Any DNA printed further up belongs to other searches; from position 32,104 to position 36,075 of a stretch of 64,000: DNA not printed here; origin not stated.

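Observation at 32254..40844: Candidate undescribed restriction-like defence system: HKD-SNF2 nuclease-translocase + AlbA_2/HATPase_c_4/wHTH protein + giant m6A methyltransferase-TRD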

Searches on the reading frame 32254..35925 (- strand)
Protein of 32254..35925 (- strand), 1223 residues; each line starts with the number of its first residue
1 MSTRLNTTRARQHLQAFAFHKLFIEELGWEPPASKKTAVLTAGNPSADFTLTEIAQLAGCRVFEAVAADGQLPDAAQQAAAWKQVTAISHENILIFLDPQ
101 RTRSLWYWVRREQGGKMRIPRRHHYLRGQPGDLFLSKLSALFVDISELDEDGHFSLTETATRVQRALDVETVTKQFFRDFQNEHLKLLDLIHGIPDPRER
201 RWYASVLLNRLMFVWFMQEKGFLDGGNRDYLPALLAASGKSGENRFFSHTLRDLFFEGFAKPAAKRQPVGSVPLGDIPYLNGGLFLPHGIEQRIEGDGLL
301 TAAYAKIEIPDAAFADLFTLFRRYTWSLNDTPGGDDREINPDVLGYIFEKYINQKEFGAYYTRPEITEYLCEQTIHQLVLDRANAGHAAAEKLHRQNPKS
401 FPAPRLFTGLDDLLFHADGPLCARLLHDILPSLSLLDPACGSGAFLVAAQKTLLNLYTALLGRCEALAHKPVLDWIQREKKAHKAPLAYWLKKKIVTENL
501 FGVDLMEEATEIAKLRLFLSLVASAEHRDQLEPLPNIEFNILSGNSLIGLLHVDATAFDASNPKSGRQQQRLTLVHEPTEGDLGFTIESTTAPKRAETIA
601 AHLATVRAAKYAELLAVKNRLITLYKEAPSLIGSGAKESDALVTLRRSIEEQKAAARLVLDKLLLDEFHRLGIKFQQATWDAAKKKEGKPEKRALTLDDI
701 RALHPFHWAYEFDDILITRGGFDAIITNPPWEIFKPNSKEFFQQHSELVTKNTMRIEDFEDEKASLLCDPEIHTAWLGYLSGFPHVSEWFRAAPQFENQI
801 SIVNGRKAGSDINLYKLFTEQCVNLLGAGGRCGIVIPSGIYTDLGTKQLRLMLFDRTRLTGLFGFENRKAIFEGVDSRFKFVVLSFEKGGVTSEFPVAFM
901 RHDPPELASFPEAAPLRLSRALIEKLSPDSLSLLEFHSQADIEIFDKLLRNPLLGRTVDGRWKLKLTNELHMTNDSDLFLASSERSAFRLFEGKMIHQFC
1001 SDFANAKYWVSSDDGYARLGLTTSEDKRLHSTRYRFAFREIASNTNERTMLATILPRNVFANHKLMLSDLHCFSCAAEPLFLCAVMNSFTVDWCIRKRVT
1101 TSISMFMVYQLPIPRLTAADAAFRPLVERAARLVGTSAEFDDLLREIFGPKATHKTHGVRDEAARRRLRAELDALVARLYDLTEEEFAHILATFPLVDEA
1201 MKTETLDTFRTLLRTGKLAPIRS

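Call 3: search_protein_families(library=pfam, proteins=[window:32254-35925:-], max_evalue=0.01)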
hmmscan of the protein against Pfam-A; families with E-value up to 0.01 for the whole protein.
window:32254-35925:- (1223 aa): 5 families
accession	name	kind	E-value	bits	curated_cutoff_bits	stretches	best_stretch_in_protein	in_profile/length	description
PF07669.17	Eco57I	-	7.2e-20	72.2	25.3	2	498-745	1-101/171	Eco57I restriction-modification methylase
PF20473.4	MmeI_Mtase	-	2.8e-09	37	27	1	426-520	14-85/259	MmeI, DNA-methyltransferase domain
PF02384.22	N6_Mtase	-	4.2e-06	26.7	20.4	0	431-519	46-99/311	N-6 DNA Methylase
PF01170.24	UPF0020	-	0.0007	19.8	22.3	0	430-515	27-94/197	RMKL-like, methyltransferase domain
PF25120.1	DUF7814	-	0.0013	18.9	27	1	250-293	121-164/228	Domain of unknown function (DUF7814)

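Call 4: search_protein_families(library=padloc, proteins=[window:32254-35925:-], max_evalue=0.01)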
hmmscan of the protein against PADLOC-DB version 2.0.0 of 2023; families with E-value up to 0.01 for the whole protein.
window:32254-35925:- (1223 aa): 50 families (the best 25 are shown)
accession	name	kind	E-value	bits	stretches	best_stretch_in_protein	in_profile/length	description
PDLC03628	REase_MTase_IIG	-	2e-102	342.1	3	4-383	2-363/1100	Type IIG restriction enzyme-methyltransferase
PDLC03622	REase_MTase_IIG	-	1.2e-44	150.1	2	809-983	960-1127/1524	Type IIG restriction enzyme-methyltransferase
PDLC03613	REase_MTase_IIG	-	1.5e-44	150.1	1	706-1200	731-1239/1250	Type IIG restriction enzyme-methyltransferase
PDLC03612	REase_MTase_IIG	-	4.2e-36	122.6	1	335-733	426-818/1247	Type IIG restriction enzyme-methyltransferase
PDLC03601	REase_MTase_IIG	-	2e-28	96.7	1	164-559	199-568/1110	Type IIG restriction enzyme-methyltransferase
PDLC03596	REase_MTase_IIG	-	1.3e-23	81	2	424-553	533-645/1148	Type IIG restriction enzyme-methyltransferase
PDLC02643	DrmMI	-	8.3e-23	78.2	1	432-732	601-879/1347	DrmMI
PDLC03604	REase_MTase_IIG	-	3e-22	76.5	2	433-549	390-503/1011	Type IIG restriction enzyme-methyltransferase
PDLC03365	MTase_II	-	3.1e-19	67.2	2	807-1117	206-500/578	Type II methyltransferase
PDLC03620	REase_MTase_IIG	-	1.3e-15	54.1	1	1028-1194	1193-1352/1378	Type IIG restriction enzyme-methyltransferase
PDLC02644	DrmMI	-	4.9e-14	49.2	2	432-572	110-250/988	DrmMI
PDLC03611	REase_MTase_IIG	-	1.4e-13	47.2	2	1020-1197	1282-1454/1532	Type IIG restriction enzyme-methyltransferase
PDLC03598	REase_MTase_IIG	-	3.1e-13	46.5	1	337-520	289-435/912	Type IIG restriction enzyme-methyltransferase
PDLC02638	DrmMI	-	1.3e-12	44.7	1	432-732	599-882/935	DrmMI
PDLC03629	REase_MTase_IIG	-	5.5e-12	42.3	1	433-557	436-543/1182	Type IIG restriction enzyme-methyltransferase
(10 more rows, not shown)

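Call 5: search_protein_families(library=ncbifam, proteins=[window:32254-35925:-], max_evalue=0.01)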
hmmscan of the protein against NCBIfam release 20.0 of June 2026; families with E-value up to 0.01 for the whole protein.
window:32254-35925:- (1223 aa): 5 families
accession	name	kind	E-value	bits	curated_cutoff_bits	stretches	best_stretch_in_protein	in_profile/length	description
TIGR02987.1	met_A_Alw26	exception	8.4e-24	84.2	353.5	1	708-1118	112-457/523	Alw26I/Eco31I/Esp3I family type II restriction adenine-specific DNA-methyltransferase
NF033452.1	BREX_1_MTaseX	exception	5.7e-09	34.4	500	1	432-743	314-532/1210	BREX-1 system adenine-specific DNA-methyltransferase PglX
NF047738.1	antiphage_MADS2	equivalog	2.1e-08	33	720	1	815-859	494-538/654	methylation-associated defense system DNA methyltransferase MAD2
NF033455.1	BREX_6_MTaseX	exception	1.1e-06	26.4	900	1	432-521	329-400/1319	BREX-6 system adenine-specific DNA-methyltransferase PglX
NF033451.1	BREX_2_MTaseX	equivalog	5.8e-05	21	400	1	431-551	223-319/1185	BREX-2 system adenine-specific DNA-methyltransferase PglX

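Call 9: search_solved_structures(query=window:32254-35925:-, max_evalue=0.01, show_alignments=2)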
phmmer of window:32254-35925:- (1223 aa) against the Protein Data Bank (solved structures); distinct sequences matched with E-value up to 0.01: 0.

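Call 12: find_encoding_contigs(protein=window:32254-35925:-, flank=10000, max_places=6)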
Protein window:32254-35925:- (1223 aa): 2 contigs read that carry it; 2 places shown.
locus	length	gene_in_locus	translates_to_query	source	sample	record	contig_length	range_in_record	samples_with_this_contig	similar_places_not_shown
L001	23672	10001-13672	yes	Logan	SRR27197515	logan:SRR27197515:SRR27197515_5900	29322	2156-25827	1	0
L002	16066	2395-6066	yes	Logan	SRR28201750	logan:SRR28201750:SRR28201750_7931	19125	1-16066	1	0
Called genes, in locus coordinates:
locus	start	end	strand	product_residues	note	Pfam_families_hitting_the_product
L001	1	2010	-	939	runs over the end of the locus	PF11028:TMEM260_N, PF13424:TPR_12 (faint), PF13428:TPR_14 (faint), PF13431:TPR_17 (faint), PF14559:TPR_19 (faint)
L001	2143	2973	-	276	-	-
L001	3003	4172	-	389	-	PF01098:FTSW_RODA_SPOVE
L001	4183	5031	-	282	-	PF00005:ABC_tran, PF08352:oligo_HPY (faint)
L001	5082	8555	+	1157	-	PF13091:PLDc_2, PF00176:SNF2-rel_dom (weak), PF04851:ResIII (faint), PF00270:DEAD (faint), PF00271:Helicase_C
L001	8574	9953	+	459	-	-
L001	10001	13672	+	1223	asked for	PF02384:N6_Mtase (faint), PF20473:MmeI_Mtase, PF07669:Eco57I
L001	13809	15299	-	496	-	PF00089:Trypsin, PF13365:Trypsin_2, PF00595:PDZ (weak), PF13180:PDZ_2, PF17820:PDZ_6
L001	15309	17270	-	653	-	PF02878:PGM_PMM_I, PF02879:PGM_PMM_II, PF02880:PGM_PMM_III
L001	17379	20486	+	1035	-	PF13174:TPR_6 (faint), PF13176:TPR_7 (faint), PF13525:YfiO, PF13525:YfiO (weak), PF09976:TPR_21 (weak), PF13432:TPR_16 (weak), PF14559:TPR_19 (weak), PF13525:YfiO (weak), +10 more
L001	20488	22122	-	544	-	PF00342:PGI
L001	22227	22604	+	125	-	-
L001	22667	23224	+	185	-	-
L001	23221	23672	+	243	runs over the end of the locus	PF13489:Methyltransf_23 (weak), PF08241:Methyltransf_11, PF08242:Methyltransf_12 (weak), PF13649:Methyltransf_25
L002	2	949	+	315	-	?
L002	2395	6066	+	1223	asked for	PF02384:N6_Mtase (faint), PF20473:MmeI_Mtase, PF07669:Eco57I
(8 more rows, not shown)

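Call 13: find_homologous_proteins(query=window:32254-35925:-, max_evalue=0.00001)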
Query window:32254-35925:- (1223 aa): 7962 proteins with E <= 0.00001 among 8000 candidates; the best 120 are listed.
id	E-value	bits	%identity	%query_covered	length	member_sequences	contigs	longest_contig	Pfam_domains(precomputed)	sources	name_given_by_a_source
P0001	0.0e+0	2794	100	100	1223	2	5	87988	PF02384.23,PF07669.18,PF20473.5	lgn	-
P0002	0.0e+0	2119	77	99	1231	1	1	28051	PF02384.23,PF07669.18,PF20473.5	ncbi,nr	ncbi:MAG: hypothetical protein JNM65_09755 [Verrucomicrobiaceae bacterium]|nr:hypothetical protein [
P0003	0.0e+0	1944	69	100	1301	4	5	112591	PF02384.23,PF07669.18,PF20473.5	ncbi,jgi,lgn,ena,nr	ncbi:MAG TPA: hypothetical protein PK490_00290 [Prosthecobacter sp.]|nr:hypothetical protein [Prosth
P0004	0.0e+0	1758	66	100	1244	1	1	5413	PF02384.23,PF07669.18,PF20473.5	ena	-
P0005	0.0e+0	1758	65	100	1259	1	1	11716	PF02384.23,PF07669.18,PF20473.5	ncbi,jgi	jgi:hypothetical protein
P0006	0.0e+0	1757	65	100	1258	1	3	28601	PF02384.23,PF07669.18,PF20473.5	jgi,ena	-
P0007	0.0e+0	1753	65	99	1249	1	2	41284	PF02384.23,PF07669.18,PF20473.5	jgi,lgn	jgi:hypothetical protein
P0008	0.0e+0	1748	63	100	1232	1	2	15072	PF02384.23,PF07669.18,PF20473.5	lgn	-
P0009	0.0e+0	1738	65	99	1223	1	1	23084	PF02384.23,PF07669.18,PF20473.5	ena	-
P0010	0.0e+0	1723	63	100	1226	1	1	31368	PF02384.23,PF07669.18,PF20473.5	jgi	-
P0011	0.0e+0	1722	64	100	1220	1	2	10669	PF02384.23,PF07669.18,PF20473.5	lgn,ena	-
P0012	0.0e+0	1713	63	100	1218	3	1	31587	PF07669.18,PF20473.5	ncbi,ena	-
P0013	0.0e+0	1711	63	100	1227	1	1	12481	PF02384.23,PF07669.18,PF20473.5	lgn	-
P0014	0.0e+0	1710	63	99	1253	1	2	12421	PF02384.23,PF07669.18,PF01170.25,PF20473.5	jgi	jgi:hypothetical protein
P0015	0.0e+0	1699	63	100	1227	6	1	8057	PF02384.23,PF07669.18,PF20473.5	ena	-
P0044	0.0e+0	1609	60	99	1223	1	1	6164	PF07669.18,PF20473.5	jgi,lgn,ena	-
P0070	0.0e+0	1525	59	99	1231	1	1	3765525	PF02384.23,PF07669.18,PF20473.5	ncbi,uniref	ncbi:Eco57I restriction-modification methylase domain-containing protein [Oleiharenicola lentus]|uni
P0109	0.0e+0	1380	55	99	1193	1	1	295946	PF02384.23,PF07669.18,PF01170.25,PF20473.5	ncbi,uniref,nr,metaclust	ncbi:DNA methyltransferase [Desulfuromonas sp. TF]|uniref:Eco57I restriction-modification methylase 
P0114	0.0e+0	1373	53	99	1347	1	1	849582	PF02384.23,PF07669.18,PF04326.20,PF20473.5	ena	-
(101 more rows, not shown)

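Call 15: find_encoding_contigs(protein=P0070, flank=10000, max_places=2)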
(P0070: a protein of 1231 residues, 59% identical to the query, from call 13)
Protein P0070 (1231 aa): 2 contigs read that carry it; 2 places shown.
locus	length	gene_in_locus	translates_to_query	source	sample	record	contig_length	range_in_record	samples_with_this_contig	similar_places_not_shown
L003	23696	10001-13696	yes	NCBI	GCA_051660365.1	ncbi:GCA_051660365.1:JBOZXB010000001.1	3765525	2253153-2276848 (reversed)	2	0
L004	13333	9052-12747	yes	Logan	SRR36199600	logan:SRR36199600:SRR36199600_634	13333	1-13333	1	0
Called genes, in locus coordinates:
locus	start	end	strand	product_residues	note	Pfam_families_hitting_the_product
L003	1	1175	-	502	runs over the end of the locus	PF13289:SIR2_2, PF18185:STALD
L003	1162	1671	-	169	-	PF08937:ThsB_TIR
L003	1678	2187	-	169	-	PF13676:TIR_2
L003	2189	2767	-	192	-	PF08937:ThsB_TIR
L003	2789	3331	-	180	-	-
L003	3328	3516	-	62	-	-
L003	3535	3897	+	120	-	-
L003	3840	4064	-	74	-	-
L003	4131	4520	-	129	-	-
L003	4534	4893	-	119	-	-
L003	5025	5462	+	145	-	PF13560:HTH_31 (weak), PF01381:HTH_3, PF12844:HTH_19, PF13443:HTH_26 (weak)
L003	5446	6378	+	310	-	PF06114:Peptidase_M78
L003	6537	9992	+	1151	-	PF13091:PLDc_2 (weak), PF00176:SNF2-rel_dom (faint), PF00270:DEAD (faint), PF00271:Helicase_C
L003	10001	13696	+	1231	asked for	PF02384:N6_Mtase (faint), PF20473:MmeI_Mtase, PF07669:Eco57I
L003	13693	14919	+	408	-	PF13175:AAA_15, PF13476:AAA_23 (weak), PF13304:AAA_21 (weak), PF02463:SMC_N (weak), PF13304:AAA_21, PF13175:AAA_15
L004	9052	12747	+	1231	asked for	PF02384:N6_Mtase (faint), PF20473:MmeI_Mtase, PF07669:Eco57I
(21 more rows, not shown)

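Call 16: find_encoding_contigs(protein=P0109, flank=10000, max_places=2)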
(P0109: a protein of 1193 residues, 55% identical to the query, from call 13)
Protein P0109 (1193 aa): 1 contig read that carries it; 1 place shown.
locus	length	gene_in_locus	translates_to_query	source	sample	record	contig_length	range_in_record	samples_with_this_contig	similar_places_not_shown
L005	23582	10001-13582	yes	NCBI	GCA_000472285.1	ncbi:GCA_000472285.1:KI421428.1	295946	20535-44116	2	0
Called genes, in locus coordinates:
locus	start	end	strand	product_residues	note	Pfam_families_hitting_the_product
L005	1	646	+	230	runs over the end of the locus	PF02570:CbiC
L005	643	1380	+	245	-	PF01891:CbiM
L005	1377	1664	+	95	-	-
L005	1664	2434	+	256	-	PF02361:CbiQ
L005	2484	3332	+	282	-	PF00005:ABC_tran, PF02463:SMC_N (faint), PF13304:AAA_21 (weak)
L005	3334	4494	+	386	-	PF01888:CbiD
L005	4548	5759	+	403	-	PF00590:TP_methylase, PF13847:Methyltransf_31 (weak)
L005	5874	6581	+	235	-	PF00590:TP_methylase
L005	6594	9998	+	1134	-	PF13091:PLDc_2 (weak), PF00176:SNF2-rel_dom (weak), PF04851:ResIII (faint), PF00271:Helicase_C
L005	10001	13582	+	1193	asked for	PF02384:N6_Mtase (faint), PF01170:UPF0020 (faint), PF20473:MmeI_Mtase, PF07669:Eco57I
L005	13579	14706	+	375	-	PF02463:SMC_N (faint), PF13175:AAA_15, PF13476:AAA_23 (weak), PF13304:AAA_21, PF13175:AAA_15 (weak)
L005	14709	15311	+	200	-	PF14103:DUF4276 (weak)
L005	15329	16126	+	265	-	PF00590:TP_methylase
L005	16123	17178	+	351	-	PF11760:CbiG_N, PF11761:CbiG_mid, PF01890:CbiG_C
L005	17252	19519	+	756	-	PF00590:TP_methylase, PF01656:CbiA, PF13500:AAA_26, PF07685:GATase_3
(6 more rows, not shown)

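Call 17: find_encoding_contigs(protein=P0114, flank=10000, max_places=2)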
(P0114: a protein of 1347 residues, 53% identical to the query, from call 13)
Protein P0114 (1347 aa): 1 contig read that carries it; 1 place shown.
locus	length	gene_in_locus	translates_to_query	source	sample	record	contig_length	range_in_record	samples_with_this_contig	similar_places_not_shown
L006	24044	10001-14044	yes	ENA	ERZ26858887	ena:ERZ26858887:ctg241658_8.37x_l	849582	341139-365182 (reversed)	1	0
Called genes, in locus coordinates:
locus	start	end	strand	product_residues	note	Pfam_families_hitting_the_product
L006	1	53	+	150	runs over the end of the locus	-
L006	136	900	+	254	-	-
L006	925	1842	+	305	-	PF10124:Mu-like_gpT, PF25209:Phage_capsid_4, PF10124:Mu-like_gpT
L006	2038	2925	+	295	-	-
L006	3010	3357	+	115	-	-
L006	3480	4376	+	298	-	PF06074:Portal_Mu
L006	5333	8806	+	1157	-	PF13091:PLDc_2, PF09565:RE_NgoFVII (weak), PF04851:ResIII (faint), PF00176:SNF2-rel_dom, PF00271:Helicase_C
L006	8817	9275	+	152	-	-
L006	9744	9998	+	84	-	-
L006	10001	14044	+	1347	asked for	PF02384:N6_Mtase (faint), PF20473:MmeI_Mtase, PF07669:Eco57I, PF04326:SLFN_AlbA_2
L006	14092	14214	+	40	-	-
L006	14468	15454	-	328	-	PF02912:Phe_tRNA-synt_N, PF01409:tRNA-synt_2d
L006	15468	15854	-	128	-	PF00453:Ribosomal_L20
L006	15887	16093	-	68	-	PF01632:Ribosomal_L35p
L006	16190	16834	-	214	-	PF05198:IF3_N, PF00707:IF3_C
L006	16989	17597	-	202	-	PF05685:Uma2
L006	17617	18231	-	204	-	PF05685:Uma2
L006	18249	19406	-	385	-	PF08442:ATP-grasp_2, PF13549:ATP-grasp_5, PF24948:Citrate_synth_N, PF00549:Ligase_CoA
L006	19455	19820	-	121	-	-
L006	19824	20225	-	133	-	-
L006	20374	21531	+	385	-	PF04313:HSDR_N (faint)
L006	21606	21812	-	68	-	-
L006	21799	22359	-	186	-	PF13671:AAA_33, PF06414:Zeta_toxin (weak)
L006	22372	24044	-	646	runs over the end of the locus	PF16177:ACAS_N, PF00501:AMP-binding, PF13193:AMP-binding_C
